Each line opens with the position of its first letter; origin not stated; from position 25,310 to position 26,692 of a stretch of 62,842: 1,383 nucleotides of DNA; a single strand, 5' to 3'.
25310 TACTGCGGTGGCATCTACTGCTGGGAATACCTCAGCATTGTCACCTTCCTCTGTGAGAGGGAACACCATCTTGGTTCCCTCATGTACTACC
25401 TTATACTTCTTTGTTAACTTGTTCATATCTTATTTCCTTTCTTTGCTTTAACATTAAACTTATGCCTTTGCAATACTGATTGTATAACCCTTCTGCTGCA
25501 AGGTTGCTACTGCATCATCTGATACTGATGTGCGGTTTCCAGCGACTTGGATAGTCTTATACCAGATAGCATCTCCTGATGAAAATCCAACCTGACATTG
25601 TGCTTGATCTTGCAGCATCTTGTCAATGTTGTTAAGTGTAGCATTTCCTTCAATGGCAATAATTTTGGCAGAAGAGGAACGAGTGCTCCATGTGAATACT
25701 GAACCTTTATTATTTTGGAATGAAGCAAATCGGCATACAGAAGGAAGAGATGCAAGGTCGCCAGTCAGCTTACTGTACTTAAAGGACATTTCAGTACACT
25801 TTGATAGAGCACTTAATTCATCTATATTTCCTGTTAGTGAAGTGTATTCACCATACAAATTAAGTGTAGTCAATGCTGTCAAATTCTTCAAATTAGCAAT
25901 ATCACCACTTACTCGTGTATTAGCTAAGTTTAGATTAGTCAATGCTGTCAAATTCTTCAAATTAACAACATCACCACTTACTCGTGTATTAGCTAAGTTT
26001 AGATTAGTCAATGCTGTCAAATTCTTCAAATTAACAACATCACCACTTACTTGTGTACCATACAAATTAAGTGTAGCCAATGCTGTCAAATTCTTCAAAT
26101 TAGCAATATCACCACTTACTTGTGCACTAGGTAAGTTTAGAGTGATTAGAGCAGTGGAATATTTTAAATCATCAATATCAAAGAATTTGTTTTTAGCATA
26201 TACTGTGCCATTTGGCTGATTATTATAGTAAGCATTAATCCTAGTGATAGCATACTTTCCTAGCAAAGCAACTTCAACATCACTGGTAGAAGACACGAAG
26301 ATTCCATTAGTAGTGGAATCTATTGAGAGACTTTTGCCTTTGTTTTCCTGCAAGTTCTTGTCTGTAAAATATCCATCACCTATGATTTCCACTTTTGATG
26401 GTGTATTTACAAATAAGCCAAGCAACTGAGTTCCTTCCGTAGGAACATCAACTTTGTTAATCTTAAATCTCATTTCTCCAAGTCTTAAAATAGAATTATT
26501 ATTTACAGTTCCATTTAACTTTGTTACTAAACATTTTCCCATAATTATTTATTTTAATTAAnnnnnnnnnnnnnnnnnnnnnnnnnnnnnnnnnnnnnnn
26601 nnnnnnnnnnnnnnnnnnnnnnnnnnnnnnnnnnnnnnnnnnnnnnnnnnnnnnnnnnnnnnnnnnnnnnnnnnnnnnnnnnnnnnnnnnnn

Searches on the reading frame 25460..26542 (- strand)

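Call 76: search_protein_families(library=pfam, proteins=[window:25460-26542:-], max_evalue=0.01)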
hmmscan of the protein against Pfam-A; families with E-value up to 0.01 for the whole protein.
window:25460-26542:- (360 aa): 3 families
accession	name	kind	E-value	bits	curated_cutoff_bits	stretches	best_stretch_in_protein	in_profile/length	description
PF12799.13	LRR_4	-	3.2e-09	37.2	27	3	200-243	2-39/44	Leucine Rich repeats (2 copies)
PF23598.1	LRR_14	-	7.3e-07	28.7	40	1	145-247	39-167/353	Leucine-rich repeat region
PF23952.1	LRR_EndoS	-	5.8e-05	23.7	27.9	0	170-228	53-112/116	Endo-beta-N-acetylglucosaminidase EndoS LRR domain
